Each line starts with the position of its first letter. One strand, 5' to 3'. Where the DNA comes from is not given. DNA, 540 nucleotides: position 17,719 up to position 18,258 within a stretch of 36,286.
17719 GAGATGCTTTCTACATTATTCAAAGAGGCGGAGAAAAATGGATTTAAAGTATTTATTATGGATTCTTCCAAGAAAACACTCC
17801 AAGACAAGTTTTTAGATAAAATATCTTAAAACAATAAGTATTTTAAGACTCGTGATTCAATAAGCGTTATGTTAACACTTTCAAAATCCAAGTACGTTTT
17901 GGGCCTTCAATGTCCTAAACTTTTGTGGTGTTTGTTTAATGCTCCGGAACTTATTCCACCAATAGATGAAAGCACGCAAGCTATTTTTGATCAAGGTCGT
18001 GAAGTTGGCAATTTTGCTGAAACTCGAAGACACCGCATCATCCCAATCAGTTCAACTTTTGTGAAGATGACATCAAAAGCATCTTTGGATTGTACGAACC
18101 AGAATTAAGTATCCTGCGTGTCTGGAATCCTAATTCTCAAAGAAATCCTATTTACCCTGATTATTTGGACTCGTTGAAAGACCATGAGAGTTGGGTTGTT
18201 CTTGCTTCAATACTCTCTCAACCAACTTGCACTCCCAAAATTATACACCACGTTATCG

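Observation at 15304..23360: AT-rich island of about 8 kb bracketed by a direct repeat of the tRNA-Thr 3' end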

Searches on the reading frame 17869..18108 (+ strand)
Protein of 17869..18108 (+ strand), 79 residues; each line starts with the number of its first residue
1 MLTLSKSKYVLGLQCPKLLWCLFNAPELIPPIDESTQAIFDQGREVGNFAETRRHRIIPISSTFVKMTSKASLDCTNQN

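Call 8: search_protein_families(library=pfam, proteins=[window:17869-18108:+], max_evalue=0.01)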
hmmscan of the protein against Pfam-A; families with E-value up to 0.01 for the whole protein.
window:17869-18108:+ (79 aa): 0 families

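Call 29: search_protein_families(library=pfam, proteins=[window:17869-18108:+], max_evalue=10)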
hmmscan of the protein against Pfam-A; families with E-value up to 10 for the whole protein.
window:17869-18108:+ (79 aa): 0 families

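Call 30: search_protein_families(library=phrogs, proteins=[window:17869-18108:+], max_evalue=0.01)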
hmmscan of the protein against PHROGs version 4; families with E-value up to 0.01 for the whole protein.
window:17869-18108:+ (79 aa): 0 families

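Call 31: search_protein_families(library=padloc, proteins=[window:17869-18108:+], max_evalue=0.01)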
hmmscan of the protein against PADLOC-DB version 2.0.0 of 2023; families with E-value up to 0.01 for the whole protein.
window:17869-18108:+ (79 aa): 0 families

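Call 48: search_dna_similar(query=window:17869-18105:+, collection=plasmids, mode=protein, max_evalue=1, max_rows=12)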
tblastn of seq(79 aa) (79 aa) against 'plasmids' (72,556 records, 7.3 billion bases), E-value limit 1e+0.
Records with a match: 19; places in all: 19; records where one place covers at least 80% of the query: 3.
Best place of each record, by identity: <60% 19.
By first word of the organism name: Aliarcobacter 6; Arcobacter 5; Helicobacter 3; Hydrogenimonas 1; Diaphorobacter 1; Selenomonas 1; Rhodoferax 1; Paraburkholderia 1.
By predicted mobility (MOB-suite, as given by PLSDB): non-mobilizable 18; mobilizable 1.
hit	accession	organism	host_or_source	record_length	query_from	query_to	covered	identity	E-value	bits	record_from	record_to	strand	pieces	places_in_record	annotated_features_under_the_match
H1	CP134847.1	Arcobacter sp. AZ-2023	food,chicken meat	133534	1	50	63%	56.0%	2e-10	61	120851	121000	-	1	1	DUF2779 domain-containing protein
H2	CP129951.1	Arcobacter sp. DSM 115972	animal,chicken meat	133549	1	50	63%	56.0%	2e-10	61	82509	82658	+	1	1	DUF2779 domain-containing protein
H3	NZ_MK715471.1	Aliarcobacter cryaerophilus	Greenshell mussel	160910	2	50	62%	55.1%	2e-9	59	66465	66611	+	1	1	DUF2779 domain-containing protein | ATP-binding protein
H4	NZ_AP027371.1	Hydrogenimonas cancrithermarum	-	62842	2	50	62%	53.1%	3e-9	58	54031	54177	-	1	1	DUF2779 domain-containing protein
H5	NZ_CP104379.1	Aliarcobacter butzleri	poultry meat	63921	2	70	87%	37.5%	8e-6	48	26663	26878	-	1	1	DUF2779 domain-containing protein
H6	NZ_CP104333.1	Aliarcobacter butzleri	poultry meat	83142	2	70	87%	37.5%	8e-6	48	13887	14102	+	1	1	DUF2779 domain-containing protein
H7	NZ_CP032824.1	Aliarcobacter cryaerophilus ATCC 43158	bovine,cell culture,Aborted bovine ...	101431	2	50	62%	51.0%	3e-8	55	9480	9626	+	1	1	DUF2779 domain-containing protein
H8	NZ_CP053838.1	Aliarcobacter faecis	Cell culture,Human septic tank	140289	2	50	62%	49.0%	4e-6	49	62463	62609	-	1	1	hypothetical protein (x2)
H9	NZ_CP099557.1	Aliarcobacter cryaerophilus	Chicken meat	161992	4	50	59%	51.1%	4e-6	49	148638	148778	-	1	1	none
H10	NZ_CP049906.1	Diaphorobacter sp. HDW4B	single bacterial strain,Hydrophilus ...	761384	1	51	65%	45.1%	2e-3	41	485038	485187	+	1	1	DUF2779 domain-containing protein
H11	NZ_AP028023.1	Helicobacter sp. NHP21005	Felis catus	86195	2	71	89%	32.9%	1e-2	39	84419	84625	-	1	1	DUF2779 domain-containing protein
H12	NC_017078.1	Selenomonas ruminantium subsp. lactilytica TAM6421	-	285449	2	50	62%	44.2%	1e-2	39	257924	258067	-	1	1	DUF2779 domain-containing protein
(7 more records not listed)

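Call 49: search_protein_families(library=ncbifam, proteins=[window:17869-18108:+], max_evalue=0.1)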
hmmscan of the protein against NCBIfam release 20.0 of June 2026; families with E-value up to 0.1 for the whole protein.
window:17869-18108:+ (79 aa): 0 families
